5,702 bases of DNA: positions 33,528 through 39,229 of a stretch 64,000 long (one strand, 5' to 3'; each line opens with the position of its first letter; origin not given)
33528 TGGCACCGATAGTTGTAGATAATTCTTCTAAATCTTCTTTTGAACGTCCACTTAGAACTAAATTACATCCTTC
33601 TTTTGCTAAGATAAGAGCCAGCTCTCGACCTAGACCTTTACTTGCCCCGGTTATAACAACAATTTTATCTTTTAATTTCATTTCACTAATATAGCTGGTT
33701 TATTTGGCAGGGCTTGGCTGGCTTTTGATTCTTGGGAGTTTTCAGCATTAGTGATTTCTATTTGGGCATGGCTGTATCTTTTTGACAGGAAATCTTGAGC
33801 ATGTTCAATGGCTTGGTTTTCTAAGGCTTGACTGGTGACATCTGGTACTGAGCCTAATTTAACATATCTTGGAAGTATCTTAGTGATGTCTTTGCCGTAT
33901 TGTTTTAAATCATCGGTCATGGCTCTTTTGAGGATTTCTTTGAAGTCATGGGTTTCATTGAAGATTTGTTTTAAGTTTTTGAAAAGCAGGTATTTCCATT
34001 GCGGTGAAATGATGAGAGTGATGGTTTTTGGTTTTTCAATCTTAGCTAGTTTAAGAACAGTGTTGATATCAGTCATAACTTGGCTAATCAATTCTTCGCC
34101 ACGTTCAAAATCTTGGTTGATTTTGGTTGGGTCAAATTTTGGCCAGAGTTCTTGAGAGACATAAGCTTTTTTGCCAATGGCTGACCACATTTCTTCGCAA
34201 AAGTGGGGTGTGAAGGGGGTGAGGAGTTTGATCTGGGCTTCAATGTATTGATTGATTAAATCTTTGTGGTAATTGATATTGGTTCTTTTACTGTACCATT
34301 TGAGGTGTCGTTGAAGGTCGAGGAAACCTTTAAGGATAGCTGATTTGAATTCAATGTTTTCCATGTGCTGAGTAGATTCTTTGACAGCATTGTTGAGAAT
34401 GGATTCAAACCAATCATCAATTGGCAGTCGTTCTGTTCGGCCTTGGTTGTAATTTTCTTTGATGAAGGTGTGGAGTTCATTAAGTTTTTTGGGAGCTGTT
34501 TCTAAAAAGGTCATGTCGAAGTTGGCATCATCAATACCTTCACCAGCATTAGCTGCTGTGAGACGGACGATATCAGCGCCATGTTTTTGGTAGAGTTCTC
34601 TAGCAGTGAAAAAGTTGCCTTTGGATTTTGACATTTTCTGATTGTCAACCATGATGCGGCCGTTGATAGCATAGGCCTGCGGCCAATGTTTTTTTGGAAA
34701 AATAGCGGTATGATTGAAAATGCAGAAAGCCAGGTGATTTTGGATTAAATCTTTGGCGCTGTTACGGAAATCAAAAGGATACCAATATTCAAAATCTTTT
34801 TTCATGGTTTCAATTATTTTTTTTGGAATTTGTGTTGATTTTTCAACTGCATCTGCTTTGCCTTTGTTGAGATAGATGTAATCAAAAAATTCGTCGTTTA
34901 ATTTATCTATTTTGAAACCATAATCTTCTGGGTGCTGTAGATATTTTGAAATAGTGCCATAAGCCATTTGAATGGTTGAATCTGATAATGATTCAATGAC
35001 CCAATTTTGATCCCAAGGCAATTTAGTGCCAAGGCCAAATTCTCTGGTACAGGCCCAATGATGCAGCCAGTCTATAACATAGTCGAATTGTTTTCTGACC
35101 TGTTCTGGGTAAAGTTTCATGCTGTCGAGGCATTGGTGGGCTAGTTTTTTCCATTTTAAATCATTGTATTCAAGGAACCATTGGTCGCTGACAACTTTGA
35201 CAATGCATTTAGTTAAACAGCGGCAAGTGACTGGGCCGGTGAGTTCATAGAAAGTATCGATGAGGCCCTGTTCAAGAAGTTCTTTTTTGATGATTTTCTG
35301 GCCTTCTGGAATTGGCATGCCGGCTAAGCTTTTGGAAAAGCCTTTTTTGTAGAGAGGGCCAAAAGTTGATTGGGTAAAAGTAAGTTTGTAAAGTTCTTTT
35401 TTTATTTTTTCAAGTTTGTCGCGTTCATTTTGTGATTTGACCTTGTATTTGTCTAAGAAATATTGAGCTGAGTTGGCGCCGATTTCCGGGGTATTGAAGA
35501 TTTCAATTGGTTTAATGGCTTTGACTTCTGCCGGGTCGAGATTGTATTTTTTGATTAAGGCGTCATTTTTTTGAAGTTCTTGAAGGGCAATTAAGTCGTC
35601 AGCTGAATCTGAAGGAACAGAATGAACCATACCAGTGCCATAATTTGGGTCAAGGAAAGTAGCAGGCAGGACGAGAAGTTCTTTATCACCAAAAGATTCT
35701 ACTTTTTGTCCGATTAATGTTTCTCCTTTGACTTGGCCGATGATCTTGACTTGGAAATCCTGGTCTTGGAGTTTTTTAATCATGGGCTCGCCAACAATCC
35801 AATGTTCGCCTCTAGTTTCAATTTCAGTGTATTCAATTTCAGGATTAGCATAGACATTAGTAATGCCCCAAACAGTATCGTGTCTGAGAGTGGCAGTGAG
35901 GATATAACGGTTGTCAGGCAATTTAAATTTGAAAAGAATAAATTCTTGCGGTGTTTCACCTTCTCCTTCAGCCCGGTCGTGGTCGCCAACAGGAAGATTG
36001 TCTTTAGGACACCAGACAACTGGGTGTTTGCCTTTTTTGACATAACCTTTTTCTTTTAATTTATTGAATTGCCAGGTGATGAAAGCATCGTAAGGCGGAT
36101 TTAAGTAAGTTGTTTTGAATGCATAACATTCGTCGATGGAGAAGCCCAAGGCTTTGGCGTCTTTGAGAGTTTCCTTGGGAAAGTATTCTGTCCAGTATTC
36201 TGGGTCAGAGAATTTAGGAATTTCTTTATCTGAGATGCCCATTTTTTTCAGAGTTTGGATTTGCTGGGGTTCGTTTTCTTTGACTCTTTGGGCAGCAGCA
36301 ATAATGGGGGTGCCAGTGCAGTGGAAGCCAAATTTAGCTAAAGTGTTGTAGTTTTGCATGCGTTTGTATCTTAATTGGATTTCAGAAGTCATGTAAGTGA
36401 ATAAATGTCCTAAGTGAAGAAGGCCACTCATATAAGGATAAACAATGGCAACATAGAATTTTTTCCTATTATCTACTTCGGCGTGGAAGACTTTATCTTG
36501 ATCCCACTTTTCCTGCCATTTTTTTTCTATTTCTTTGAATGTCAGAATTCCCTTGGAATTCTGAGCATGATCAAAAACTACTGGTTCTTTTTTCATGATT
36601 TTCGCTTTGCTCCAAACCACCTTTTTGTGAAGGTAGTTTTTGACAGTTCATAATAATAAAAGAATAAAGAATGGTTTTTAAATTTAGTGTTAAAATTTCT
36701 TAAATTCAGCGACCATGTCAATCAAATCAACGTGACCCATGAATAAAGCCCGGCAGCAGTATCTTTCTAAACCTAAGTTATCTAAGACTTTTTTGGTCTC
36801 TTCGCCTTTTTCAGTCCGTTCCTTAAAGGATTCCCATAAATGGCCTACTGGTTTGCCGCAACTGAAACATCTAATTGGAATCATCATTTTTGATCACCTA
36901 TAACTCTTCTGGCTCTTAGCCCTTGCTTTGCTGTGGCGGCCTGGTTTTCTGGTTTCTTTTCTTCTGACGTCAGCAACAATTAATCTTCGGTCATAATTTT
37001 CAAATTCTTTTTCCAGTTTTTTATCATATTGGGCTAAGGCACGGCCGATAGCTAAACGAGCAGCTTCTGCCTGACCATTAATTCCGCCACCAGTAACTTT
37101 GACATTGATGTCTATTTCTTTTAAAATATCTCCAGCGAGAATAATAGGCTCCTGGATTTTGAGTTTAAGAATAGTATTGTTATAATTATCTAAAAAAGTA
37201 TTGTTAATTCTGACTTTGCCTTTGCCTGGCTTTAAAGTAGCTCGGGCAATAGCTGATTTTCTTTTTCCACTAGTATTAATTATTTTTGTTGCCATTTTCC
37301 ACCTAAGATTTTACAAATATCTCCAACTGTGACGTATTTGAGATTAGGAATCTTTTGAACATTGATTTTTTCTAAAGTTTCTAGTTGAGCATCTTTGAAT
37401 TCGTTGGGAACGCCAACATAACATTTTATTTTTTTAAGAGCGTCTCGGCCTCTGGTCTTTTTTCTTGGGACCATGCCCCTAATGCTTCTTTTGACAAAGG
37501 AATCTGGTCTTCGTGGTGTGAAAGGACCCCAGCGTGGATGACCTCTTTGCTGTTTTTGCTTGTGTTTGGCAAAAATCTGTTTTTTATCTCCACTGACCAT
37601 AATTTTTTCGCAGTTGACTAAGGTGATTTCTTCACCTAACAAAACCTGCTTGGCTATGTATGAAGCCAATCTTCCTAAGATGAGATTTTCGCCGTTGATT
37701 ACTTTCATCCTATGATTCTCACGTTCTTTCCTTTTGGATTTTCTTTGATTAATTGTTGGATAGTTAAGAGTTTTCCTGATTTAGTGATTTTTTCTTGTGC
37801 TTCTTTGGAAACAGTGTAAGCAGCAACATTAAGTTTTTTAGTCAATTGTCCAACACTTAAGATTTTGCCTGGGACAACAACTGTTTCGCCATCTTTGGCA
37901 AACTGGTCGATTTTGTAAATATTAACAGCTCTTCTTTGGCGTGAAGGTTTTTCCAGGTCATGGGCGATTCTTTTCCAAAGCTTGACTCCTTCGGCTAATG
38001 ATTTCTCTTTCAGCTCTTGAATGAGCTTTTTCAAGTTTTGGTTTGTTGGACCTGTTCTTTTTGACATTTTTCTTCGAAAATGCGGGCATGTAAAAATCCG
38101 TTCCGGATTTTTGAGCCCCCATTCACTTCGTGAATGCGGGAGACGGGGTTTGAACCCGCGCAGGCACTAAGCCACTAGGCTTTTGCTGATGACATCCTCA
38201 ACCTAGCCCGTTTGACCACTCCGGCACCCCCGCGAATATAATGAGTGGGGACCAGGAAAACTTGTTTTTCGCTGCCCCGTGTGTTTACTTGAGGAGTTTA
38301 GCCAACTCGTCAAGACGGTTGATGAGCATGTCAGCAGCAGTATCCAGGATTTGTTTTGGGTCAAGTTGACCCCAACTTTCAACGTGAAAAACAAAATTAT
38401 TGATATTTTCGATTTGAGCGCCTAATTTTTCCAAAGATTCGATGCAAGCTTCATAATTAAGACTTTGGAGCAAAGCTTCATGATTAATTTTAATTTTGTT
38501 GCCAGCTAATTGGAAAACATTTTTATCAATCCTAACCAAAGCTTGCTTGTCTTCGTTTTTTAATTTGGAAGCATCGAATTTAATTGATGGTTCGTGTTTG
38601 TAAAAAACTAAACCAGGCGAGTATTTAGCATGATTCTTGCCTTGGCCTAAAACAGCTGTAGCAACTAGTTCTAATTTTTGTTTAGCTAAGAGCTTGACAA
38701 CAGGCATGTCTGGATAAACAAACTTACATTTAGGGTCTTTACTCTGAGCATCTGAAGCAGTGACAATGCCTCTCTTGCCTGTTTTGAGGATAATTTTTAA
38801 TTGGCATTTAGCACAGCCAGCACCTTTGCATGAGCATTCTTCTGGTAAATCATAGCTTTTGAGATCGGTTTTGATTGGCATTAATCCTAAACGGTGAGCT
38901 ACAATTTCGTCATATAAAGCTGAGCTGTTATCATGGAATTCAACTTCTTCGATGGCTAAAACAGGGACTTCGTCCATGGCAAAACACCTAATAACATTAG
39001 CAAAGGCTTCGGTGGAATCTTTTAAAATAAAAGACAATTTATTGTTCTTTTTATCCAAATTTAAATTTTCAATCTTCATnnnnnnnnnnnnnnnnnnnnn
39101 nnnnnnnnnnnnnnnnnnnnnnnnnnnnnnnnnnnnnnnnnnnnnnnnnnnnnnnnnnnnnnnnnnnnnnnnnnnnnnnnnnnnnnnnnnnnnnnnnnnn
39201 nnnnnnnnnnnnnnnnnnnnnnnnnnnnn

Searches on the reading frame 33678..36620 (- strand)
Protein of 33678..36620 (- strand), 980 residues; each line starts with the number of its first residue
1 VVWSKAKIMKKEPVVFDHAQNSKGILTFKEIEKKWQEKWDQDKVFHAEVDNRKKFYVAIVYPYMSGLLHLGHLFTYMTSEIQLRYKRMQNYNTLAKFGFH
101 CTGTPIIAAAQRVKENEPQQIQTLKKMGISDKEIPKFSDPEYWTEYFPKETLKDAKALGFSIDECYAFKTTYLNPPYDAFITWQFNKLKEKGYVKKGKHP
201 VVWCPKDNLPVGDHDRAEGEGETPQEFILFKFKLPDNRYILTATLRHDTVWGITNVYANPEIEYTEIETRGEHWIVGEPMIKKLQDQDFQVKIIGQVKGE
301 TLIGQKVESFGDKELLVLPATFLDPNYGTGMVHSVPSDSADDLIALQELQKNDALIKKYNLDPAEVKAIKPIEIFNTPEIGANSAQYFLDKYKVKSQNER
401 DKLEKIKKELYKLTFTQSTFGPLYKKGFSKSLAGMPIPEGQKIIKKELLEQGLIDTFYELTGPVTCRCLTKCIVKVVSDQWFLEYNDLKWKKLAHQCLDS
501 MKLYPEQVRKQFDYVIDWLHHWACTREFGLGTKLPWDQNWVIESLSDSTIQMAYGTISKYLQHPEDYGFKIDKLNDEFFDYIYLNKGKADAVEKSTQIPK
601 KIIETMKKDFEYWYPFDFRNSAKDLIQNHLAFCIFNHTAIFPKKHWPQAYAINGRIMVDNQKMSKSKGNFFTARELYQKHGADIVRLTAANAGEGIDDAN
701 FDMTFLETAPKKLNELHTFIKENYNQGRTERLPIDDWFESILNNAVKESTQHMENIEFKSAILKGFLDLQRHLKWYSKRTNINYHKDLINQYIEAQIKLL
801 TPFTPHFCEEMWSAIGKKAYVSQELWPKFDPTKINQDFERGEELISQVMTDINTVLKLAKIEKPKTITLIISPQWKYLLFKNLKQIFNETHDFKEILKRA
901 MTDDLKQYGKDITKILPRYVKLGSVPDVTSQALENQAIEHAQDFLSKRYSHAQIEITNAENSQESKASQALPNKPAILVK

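Call 78: search_protein_families(library=pfam, proteins=[window:33678-36620:-], max_evalue=0.0001)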
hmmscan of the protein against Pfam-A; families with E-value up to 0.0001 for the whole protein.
window:33678-36620:- (980 aa): 4 families
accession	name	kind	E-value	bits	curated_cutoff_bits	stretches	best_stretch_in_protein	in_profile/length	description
PF00133.28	tRNA-synt_1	-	1.6e-36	126.4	22.7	1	34-695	1-408/414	tRNA synthetases class I (I, L, M and V)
PF08264.19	Anticodon_1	-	6.5e-22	78.4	25.1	1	735-863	1-143/148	Anticodon-binding domain of tRNA ligase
PF09334.17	tRNA-synt_1g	-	4.9e-16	58.9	20.1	1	56-121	2-66/391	tRNA synthetases class I (M)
PF01406.26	tRNA-synt_1e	-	5.4e-09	36.3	27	1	615-689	207-280/301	tRNA synthetases class I (C) catalytic domain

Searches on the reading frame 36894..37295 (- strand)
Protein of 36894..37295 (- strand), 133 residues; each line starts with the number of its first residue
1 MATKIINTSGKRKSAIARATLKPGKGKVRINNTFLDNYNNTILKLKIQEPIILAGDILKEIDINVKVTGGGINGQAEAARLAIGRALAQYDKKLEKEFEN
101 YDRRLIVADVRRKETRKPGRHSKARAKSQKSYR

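Call 69: search_protein_families(library=pfam, proteins=[window:36894-37295:-], max_evalue=0.0001)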
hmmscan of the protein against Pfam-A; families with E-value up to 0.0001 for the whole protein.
window:36894-37295:- (133 aa): 1 family
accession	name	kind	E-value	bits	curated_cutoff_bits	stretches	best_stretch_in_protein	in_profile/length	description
PF00380.25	Ribosomal_S9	-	8.9e-35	120.2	22.5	1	10-133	1-121/121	Ribosomal protein S9/S16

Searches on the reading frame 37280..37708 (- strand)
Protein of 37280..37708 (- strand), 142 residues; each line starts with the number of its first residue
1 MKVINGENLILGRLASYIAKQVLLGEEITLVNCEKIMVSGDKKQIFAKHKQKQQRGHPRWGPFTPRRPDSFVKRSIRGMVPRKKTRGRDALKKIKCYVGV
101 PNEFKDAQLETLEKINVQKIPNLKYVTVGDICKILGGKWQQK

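Call 69: search_protein_families(library=pfam, proteins=[window:37280-37708:-], max_evalue=0.0001)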
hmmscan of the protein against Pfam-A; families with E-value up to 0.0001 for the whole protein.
window:37280-37708:- (142 aa): 1 family
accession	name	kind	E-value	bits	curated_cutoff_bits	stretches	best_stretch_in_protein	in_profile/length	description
PF00572.24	Ribosomal_L13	-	3.9e-17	62.9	23.8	1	3-101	5-117/119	Ribosomal protein L13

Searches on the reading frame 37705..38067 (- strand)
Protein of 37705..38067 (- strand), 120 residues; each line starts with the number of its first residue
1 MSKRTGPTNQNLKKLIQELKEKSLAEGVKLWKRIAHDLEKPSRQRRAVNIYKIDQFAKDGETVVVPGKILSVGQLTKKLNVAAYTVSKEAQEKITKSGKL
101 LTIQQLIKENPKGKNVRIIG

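Call 69: search_protein_families(library=pfam, proteins=[window:37705-38067:-], max_evalue=0.0001)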
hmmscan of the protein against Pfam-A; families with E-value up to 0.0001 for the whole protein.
window:37705-38067:- (120 aa): 2 families
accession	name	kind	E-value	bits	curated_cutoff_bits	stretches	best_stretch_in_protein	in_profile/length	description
PF17135.9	Ribosomal_L18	-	4e-09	36.6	28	1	29-118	42-138/188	Ribosomal protein 60S L18 and 50S L18e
PF00828.25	Ribosomal_L27A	-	1.7e-06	28.8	21.5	1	65-98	35-68/72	Ribosomal proteins 50S-L15, 50S-L18e, 60S-L27A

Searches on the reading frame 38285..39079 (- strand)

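Call 70: search_protein_families(library=pfam, proteins=[window:38285-39079:-], max_evalue=0.0001)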
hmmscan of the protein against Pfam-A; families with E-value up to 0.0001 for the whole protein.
window:38285-39079:- (264 aa): 2 families
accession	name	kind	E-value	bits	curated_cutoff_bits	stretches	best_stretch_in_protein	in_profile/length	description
PF01000.31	RNA_pol_A_bac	-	6e-14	52.7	33.9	1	52-152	5-101/119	RNA polymerase Rpb3/RpoA insert domain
PF01193.29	RNA_pol_L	-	1.2e-08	35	24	1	17-256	2-74/74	RNA polymerase Rpb3/Rpb11 dimerisation domain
